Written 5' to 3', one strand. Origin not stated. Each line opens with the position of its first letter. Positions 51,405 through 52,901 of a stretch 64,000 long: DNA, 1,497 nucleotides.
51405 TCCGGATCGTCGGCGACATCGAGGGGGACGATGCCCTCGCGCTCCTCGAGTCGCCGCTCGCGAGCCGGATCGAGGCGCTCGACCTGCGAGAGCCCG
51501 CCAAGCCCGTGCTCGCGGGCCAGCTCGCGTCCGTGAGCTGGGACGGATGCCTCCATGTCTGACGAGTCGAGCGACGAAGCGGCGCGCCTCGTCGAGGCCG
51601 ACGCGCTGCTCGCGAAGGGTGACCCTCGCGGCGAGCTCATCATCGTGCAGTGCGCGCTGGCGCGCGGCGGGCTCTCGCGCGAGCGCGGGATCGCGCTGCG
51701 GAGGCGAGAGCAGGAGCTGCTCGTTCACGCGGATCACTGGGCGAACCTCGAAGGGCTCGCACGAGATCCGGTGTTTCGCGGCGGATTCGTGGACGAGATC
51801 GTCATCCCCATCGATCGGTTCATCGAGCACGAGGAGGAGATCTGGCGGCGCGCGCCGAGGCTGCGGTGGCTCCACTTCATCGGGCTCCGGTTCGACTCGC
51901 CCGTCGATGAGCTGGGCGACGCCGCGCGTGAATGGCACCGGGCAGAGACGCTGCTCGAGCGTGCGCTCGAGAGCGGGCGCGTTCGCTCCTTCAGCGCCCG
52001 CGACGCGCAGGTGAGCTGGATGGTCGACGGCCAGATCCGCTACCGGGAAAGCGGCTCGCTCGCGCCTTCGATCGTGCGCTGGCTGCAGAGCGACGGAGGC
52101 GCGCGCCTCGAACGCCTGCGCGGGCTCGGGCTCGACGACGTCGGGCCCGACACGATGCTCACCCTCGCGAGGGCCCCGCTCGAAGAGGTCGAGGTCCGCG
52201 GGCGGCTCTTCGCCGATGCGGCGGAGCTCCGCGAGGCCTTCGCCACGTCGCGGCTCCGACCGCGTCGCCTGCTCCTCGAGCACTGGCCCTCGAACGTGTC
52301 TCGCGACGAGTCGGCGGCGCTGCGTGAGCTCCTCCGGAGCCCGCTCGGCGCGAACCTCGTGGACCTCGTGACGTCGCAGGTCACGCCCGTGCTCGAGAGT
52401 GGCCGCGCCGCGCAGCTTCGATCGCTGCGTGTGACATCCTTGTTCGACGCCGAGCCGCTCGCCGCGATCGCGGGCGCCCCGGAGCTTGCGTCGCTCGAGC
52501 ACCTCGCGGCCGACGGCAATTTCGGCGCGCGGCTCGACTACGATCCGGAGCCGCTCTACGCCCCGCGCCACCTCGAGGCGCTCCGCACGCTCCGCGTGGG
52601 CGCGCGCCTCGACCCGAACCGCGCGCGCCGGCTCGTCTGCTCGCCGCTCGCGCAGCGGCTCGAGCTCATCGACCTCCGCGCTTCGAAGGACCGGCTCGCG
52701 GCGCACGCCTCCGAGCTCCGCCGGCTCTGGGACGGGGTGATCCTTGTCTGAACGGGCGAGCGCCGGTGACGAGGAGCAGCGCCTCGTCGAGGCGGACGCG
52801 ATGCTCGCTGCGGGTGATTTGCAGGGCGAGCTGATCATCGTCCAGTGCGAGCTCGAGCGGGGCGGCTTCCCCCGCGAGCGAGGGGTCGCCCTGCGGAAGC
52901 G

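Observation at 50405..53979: Tandem, translationally coupled triplet of TIGR02996 repeat-companion proteins, with a fourth copy at 18406..19581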

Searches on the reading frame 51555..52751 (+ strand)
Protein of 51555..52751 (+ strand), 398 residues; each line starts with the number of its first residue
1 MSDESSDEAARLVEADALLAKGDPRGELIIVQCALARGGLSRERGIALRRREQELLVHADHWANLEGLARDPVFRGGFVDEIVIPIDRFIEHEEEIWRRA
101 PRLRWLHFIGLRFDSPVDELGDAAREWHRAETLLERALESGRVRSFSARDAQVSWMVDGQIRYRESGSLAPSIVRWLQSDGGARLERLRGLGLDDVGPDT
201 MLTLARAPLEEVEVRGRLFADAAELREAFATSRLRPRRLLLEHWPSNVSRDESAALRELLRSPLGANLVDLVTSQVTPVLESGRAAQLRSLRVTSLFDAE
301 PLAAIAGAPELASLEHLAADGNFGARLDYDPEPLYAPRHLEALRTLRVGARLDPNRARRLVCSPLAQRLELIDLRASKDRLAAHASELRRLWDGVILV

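Call 3: search_protein_families(library=ncbifam, proteins=[window:51555-52751:+], max_evalue=0.01)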
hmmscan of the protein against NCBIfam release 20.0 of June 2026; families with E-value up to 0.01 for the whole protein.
window:51555-52751:+ (398 aa): 1 family
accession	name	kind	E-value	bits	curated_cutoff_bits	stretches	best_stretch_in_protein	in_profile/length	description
TIGR02996.1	rpt_mate_G_obs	domain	0.00032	20.4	29.05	1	6-36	14-45/45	TIGR02996 domain-containing protein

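Call 4: search_protein_families(library=pfam, proteins=[window:51555-52751:+], max_evalue=0.1)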
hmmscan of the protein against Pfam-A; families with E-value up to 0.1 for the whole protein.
window:51555-52751:+ (398 aa): 0 families

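Call 12: find_homologous_proteins(query=window:51555-52748:+)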
Query window:51555-52748:+ (398 aa): 15 proteins with E <= 0.001 among 8000 candidates.
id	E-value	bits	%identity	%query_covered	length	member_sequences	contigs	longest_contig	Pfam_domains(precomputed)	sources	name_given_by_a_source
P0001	9.9e-252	853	100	100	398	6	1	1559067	-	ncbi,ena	ncbi:MAG: hypothetical protein U0270_06045 [Labilithrix sp.]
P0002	2.8e-108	380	53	100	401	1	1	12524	-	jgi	jgi:uncharacterized protein (TIGR02996 family)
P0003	7.0e-104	366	54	100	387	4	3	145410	-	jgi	jgi:uncharacterized protein (TIGR02996 family)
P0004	1.5e-101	358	51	99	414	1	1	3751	-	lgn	-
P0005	1.7e-97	345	50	99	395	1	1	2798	-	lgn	-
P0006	1.2e-89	319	48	96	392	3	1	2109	-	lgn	-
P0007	5.3e-74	268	44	98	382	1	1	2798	-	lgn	-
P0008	5.3e-66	241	44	98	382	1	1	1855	-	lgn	-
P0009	1.7e-63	233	44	98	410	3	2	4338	-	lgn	-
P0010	5.9e-57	211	41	93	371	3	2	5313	-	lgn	-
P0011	1.6e-52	197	40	94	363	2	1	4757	-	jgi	jgi:hypothetical protein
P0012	9.3e-51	191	40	92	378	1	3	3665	-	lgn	-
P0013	1.4e-43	167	39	98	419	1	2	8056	-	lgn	-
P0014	3.0e-37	147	37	98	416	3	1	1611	-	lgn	-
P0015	5.1e-7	47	40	29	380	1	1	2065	-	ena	-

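Call 14: find_encoding_contigs(protein=P0003, flank=8000, max_places=4)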
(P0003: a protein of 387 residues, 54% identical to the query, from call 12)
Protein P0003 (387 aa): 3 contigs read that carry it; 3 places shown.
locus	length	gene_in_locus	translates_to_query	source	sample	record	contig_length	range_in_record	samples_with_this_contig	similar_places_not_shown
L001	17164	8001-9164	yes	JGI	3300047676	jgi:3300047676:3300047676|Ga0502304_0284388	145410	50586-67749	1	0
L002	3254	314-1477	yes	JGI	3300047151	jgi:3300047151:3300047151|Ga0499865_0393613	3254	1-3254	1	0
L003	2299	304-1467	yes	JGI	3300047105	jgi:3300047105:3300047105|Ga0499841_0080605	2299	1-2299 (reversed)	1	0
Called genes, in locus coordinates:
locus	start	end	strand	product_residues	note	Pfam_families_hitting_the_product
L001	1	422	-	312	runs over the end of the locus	-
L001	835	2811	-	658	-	PF17795:Vault_3 (weak), PF11978:MVP_shoulder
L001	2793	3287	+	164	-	-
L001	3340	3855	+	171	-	-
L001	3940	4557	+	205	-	-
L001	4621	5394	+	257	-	-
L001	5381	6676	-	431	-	PF04542:Sigma70_r2, PF08281:Sigma70_r4_2, PF20239:DUF6596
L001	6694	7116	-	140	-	PF03795:YCII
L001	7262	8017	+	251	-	PF04072:LCM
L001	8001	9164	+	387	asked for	-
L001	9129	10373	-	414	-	PF00083:Sugar_tr, PF07690:MFS_1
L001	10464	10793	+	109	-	-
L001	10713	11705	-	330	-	-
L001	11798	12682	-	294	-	PF25919:BSH_CusB (faint), PF25963:Beta-barrel_AAEA (faint), PF25917:BSH_RND, PF25973:BSH_CzcB (weak), PF25954:Beta-barrel_RND_2 (weak)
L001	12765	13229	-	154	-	-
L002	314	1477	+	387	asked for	-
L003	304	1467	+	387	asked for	-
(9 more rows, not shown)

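Call 15: find_encoding_contigs(protein=P0002, flank=8000, max_places=3)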
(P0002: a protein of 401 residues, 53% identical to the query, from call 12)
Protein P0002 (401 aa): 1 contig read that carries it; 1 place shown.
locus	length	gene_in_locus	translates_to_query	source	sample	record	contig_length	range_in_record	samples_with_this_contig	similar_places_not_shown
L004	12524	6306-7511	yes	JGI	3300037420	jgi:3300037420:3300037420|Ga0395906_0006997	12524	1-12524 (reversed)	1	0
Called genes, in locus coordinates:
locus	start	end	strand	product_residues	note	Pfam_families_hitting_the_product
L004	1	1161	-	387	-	?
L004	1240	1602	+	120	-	-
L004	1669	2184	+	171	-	-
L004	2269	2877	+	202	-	-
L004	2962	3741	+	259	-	-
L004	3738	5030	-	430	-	PF04542:Sigma70_r2, PF08281:Sigma70_r4_2, PF20239:DUF6596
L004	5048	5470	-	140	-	PF03795:YCII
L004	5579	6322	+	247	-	PF04072:LCM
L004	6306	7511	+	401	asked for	-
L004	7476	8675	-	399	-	PF07690:MFS_1, PF00083:Sugar_tr, PF07690:MFS_1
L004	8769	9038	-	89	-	-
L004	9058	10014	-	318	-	-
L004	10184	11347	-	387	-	PF00364:Biotin_lipoyl (faint), PF25917:BSH_RND, PF25919:BSH_CusB (faint), PF25963:Beta-barrel_AAEA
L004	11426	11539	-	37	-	-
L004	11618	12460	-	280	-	-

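Call 19: find_encoding_contigs(protein=P0005, flank=5000, max_places=3)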
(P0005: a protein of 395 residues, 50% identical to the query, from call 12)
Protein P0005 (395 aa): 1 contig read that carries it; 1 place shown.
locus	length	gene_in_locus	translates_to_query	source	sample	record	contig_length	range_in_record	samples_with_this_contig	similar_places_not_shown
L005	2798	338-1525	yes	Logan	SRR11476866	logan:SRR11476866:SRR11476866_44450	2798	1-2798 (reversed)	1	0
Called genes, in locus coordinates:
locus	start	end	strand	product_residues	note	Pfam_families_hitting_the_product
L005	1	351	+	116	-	?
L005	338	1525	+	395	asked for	-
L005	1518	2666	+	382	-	-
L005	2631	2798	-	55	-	?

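Call 20: find_encoding_contigs(protein=P0013, flank=8000, max_places=3)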
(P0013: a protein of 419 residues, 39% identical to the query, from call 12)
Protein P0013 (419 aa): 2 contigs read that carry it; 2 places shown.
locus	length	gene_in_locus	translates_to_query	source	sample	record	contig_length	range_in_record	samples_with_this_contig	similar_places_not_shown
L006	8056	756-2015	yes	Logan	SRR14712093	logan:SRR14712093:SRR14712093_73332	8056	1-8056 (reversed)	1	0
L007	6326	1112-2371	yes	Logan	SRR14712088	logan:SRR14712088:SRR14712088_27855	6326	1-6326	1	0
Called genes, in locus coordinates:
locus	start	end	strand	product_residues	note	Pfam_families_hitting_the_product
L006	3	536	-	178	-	?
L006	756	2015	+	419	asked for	-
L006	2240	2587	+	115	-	-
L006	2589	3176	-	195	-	-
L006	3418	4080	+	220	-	PF01740:STAS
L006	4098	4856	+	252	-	-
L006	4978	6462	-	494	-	PF00206:Lyase_1, PF14698:ASL_C2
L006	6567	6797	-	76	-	-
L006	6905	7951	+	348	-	PF13365:Trypsin_2, PF00595:PDZ, PF13180:PDZ_2, PF04495:GRASP55_65 (weak), PF17820:PDZ_6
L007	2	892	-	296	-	?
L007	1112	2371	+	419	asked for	-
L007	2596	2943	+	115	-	-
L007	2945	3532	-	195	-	-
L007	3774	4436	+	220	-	PF01740:STAS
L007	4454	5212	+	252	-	-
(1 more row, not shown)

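Call 21: find_encoding_contigs(protein=P0010, flank=8000, max_places=3)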
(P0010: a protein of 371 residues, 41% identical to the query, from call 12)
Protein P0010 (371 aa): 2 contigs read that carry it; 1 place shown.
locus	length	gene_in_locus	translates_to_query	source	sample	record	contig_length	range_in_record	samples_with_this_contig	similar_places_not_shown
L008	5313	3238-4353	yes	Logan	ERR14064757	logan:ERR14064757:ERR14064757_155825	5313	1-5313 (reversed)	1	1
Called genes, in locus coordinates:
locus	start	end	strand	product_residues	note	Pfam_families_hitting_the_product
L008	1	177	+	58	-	?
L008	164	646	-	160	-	-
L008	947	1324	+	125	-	-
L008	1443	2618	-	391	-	-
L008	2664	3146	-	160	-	-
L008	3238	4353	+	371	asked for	-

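Call 26: predict_structure(alignment_id=A2)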
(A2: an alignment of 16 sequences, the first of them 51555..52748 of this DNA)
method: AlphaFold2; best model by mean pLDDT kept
length: 398 residues; sequences in the alignment: 16
mean_pLDDT: 90.4   pTM: 0.88
mean pLDDT of the five models: 90.4, 89.7, 89.6, 88.9, 88.6
residues with pLDDT >= 90: 286; 70-90: 95; 50-70: 14; < 50: 3
segments of 3 or more residues with pLDDT < 50: 1-3
pLDDT, mean of each block of 10 residues (from residue 1): 63 93 94 92 96 92 89 92 97 96 95 92 93 95 95 88 91 93 90 93 90 89 81 91 75 87 93 92 95 83 93 95 66 93 93 93 96 93 95 94
secondary structure, 60 per line:
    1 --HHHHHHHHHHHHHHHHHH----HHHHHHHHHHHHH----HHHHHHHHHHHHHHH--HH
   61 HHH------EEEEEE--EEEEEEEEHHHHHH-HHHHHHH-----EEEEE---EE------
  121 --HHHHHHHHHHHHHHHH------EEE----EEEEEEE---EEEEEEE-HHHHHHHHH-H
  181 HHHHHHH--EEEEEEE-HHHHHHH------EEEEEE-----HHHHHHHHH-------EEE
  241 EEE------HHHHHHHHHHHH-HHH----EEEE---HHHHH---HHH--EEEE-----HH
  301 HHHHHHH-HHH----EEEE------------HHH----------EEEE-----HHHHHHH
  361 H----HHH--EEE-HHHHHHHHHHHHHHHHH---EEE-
elements in order: H3-20 H25-37 H42-56 H59-63 E70-75 E78-85 H86-91 H93-99 E105-109 H123-138 E145-147 E152-158 E162-168 H170-178 H180-187 E190-196 H198-204 E211-216 H222-230 E238-243 H250-261 E270-273 H277-281 E290-293 H299-307 E316-319 E345-348 H354-361 E371-373 H375-391 E395-397

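Call 28: search_protein_representatives(alignment_id=A2)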
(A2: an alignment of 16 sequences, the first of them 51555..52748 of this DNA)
Query: 16 sequences, 399 profile positions. Proteins with E-value up to 0.001 (for the whole library): 15385; up to 1e-10: 5886; up to 1e-30: 143. The best 150 are listed.
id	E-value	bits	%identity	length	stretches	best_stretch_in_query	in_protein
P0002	2.4e-172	590.0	-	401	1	1-399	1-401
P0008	9.7e-151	518.8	-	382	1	6-399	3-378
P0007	6.2e-147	506.3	-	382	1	6-399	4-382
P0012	1.3e-134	465.7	-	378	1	6-378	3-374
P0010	3.5e-134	464.3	-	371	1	5-377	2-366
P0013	1.5e-126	439.2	-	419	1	2-399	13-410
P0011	9.8e-120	416.7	-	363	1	12-398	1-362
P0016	1.1e-105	370.5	-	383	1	5-399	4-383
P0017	3.7e-98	345.7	-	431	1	3-399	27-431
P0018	8.3e-97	341.2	-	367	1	7-399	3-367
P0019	8.9e-92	324.7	-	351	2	6-297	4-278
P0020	2.0e-85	303.7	-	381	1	4-373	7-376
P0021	1.4e-79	284.5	-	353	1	29-399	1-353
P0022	2.6e-78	280.3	-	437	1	3-379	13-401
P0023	2.4e-77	277.2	-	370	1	31-396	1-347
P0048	1.2e-40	156.3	-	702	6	3-64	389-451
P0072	2.5e-35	138.8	-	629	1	2-379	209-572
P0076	6.6e-35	137.4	-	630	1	3-384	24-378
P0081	1.6e-34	136.1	-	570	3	3-119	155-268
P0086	3.4e-34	135.1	-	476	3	2-112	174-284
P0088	4.7e-34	134.6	-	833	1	4-379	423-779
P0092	7.8e-34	133.9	-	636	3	3-376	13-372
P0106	1.2e-32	129.9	-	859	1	3-377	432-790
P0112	3.7e-32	128.4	-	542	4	3-119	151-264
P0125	1.2e-31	126.7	-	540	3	3-107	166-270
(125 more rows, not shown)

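Call 30: fold_search(model_id=the predicted structure, library=pdb)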
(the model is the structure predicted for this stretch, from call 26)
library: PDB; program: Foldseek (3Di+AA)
matches with E <= 10: 606; with E <= 0.001: 2
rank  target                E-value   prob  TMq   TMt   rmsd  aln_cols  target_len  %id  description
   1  9xrl_Q                8.6e-05  1.00  0.45  0.31   7.9       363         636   12  Structure of mouse cytoplasmic lattice (CPL) repeating unit (released 2026-03-18)
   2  5zb2_A                6.0e-04  1.00  0.42  0.41  14.5       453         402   14  Crystal structure of Rad7 and Elc1 complex in yeast (released 2019-02-27)
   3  9l4j_A                1.7e-03  0.96  0.31  0.17  14.2       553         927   12  Structure of mouse SCMCcore complex contain ZBED3 (released 2025-10-01)
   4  9xrl_2                1.9e-03  1.00  0.41  0.21   8.0       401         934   12  Structure of mouse cytoplasmic lattice (CPL) repeating unit (released 2026-03-18)
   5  4i6j_B                5.5e-03  0.99  0.38  0.38   8.8       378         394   11  A ubiquitin ligase-substrate complex (released 2013-03-13)
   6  8cdj_F                7.5e-03  0.99  0.36  0.44  10.5       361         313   13  CAND1 b-hairpin++-SCF-SKP2 CAND1 rolling SCF engaged (released 2023-04-19)
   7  2ra8                  7.9e-03  0.98  0.30  0.33  11.5       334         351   13  Crystal structure of the Q64V53_BACFR protein from Bacteroides fragilis. Northeast Structural Genomics Consortium target (released 2007-09-25)
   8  8u5g_B                8.8e-03  0.97  0.31  0.39   7.8       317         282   12  Crystal structure of the co-expressed SDS22:PP1:I3 complex (released 2023-12-06)
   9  3ciy_A                1.2e-02  0.85  0.29  0.20   9.8       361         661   12  Mouse Toll-like receptor 3 ectodomain complexed with double-stranded RNA (released 2008-05-06)
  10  8fvu_B                1.5e-02  0.89  0.37  0.19  12.6       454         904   12  Cryo-EM structure of human Needle/NAIP/NLRC4 (R288A) (released 2024-01-03)
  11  6obn_D                1.6e-02  0.98  0.32  0.42   8.3       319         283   13  The crystal structure of coexpressed SDS22:PP1 complex (released 2019-09-18)
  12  6obn_C                1.9e-02  0.98  0.34  0.44   8.5       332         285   13  The crystal structure of coexpressed SDS22:PP1 complex (released 2019-09-18)
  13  3ciy_B                2.8e-02  0.77  0.29  0.19  10.8       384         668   12  Mouse Toll-like receptor 3 ectodomain complexed with double-stranded RNA (released 2008-05-06)
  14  7z8t_F                3.3e-02  0.98  0.39  0.47  14.3       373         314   13  CAND1-SCF-SKP2 CAND1 engaged SCF rocked (released 2023-04-19)
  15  1k5d_C                4.0e-02  0.97  0.40  0.45   9.2       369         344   12  Crystal structure of Ran-GPPNHP-RanBP1-RanGAP complex (released 2002-02-13)
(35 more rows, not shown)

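Call 31: search_protein_families(library=ncbifam, alignment_id=A3, max_evalue=0.01)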
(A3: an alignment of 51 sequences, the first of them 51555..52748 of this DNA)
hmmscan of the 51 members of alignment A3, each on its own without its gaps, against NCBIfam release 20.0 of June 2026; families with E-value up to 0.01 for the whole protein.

A. member 1, window:51555-52748:+ (398 aa): 1 family
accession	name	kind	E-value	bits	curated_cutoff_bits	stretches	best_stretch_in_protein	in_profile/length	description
TIGR02996.1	rpt_mate_G_obs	domain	0.00032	20.4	29.05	1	6-36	14-45/45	TIGR02996 domain-containing protein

B. families by the number of members that match (of 51 scanned): 2 families
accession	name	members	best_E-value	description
TIGR02996.1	rpt_mate_G_obs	44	2.2e-16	TIGR02996 domain-containing protein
NF038076.1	fam_STM4015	22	5.9e-17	STM4015 family protein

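Call 38: find_encoding_contigs(protein=P0006, flank=5000, max_places=5)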
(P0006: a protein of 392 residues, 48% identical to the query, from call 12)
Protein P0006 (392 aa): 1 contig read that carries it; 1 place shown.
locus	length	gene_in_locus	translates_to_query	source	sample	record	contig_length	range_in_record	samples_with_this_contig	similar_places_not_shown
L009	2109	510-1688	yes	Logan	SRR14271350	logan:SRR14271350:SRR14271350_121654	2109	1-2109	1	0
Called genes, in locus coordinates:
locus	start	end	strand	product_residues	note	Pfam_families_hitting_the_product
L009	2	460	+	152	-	?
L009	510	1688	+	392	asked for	-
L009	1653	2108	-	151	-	?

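Call 39: find_encoding_contigs(protein=P0001, flank=3000, max_places=6)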
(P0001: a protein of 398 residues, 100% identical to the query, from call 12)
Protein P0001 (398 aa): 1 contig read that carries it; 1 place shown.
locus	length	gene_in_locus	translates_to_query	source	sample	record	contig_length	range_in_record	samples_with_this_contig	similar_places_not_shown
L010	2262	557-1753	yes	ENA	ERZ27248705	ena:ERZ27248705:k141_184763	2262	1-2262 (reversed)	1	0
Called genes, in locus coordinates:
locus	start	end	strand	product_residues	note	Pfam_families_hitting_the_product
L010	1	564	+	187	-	?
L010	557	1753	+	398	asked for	-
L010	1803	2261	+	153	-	?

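Call 47: search_protein_families(library=padloc, proteins=[window:51555-52751:+], max_evalue=0.1)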
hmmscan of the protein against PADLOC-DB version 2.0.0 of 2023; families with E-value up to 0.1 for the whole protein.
window:51555-52751:+ (398 aa): 0 families

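Call 48: find_related_loci(query=A2, collection=genome_contigs, flank=6000)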
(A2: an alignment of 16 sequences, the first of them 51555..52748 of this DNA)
Query A2 (398 aa) in genome_contigs; peptide patterns used: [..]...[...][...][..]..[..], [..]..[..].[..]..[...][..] (x = any residue, [..] = any of these).
51 stretches matched a pattern; 13 encode a relative of the query (tblastn E <= 1e-3); 13 distinct loci.
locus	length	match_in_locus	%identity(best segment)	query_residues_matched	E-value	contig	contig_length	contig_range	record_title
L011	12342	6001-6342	44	7-120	5e-18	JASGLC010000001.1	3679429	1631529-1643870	MAG: Kofleriaceae bacterium isolate 5N094 JMF-2111-06-0005.ont.bin.94_0, whole genome shotgun sequence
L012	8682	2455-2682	49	7-84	1e-13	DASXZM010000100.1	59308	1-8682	MAG TPA_asm: Kofleriaceae bacterium isolate SMAG_U4851 k141_1977323, whole genome shotgun sequence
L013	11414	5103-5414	40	7-109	7e-10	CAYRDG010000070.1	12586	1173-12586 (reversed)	MAG TPA_asm: uncultured Frigoriglobus sp. isolate SRP263991_co5_149 genome assembly, contig: NODE_9809_length_12586_cov_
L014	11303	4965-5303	37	3-114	4e-9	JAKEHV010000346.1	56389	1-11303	MAG: Gemmataceae bacterium isolate PMV_8.19_sub PMV_8.19_sub.k101_327513, whole genome shotgun sequence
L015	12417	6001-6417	36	6-149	7e-9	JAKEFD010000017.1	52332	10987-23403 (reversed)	MAG: Gemmataceae bacterium isolate PMV_2.37 PMV_2.37.k101_84025, whole genome shotgun sequence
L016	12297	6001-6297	35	7-101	6e-8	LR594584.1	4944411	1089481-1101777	Gemmataceae bacterium isolate CJuql4 genome assembly, scaffold: Scf2, whole genome shotgun sequence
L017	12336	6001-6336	38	7-114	1e-7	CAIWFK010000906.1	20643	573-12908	MAG: uncultured Myxococcales bacterium isolate VK_bin-1538 genome assembly, contig: bin-1538:906/907, whole genome shotg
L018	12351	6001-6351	34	7-110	1e-6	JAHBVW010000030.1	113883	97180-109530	MAG: Deltaproteobacteria bacterium isolate ACE_MYX2 MYX2_30, whole genome shotgun sequence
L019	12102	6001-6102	65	6-39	2e-6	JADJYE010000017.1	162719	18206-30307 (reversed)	MAG: Polyangiaceae bacterium isolate Lyne_18-Q3-R50-59_BAT3C.601 tig00015839-10-1624710, whole genome shotgun sequence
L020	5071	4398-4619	45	11-82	1e-5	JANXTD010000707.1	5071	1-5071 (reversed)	MAG: Fimbriiglobus sp. isolate 338R_metabat_142_sub 338R_k141_1402296, whole genome shotgun sequence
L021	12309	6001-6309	37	7-101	2e-5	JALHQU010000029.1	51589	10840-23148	MAG: Fimbriiglobus sp. isolate maxbin.043 c_000000003291, whole genome shotgun sequence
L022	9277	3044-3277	37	7-84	2e-4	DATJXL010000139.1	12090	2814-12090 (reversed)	MAG TPA_asm: Kofleriaceae bacterium isolate SMAG_U15125 k141_3042184, whole genome shotgun sequence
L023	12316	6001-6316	33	6-109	9e-8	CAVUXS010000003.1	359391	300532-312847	MAG: uncultured Actinomycetota bacterium isolate MFD06229.bin.2.252 genome assembly, contig: contig_16719, whole genome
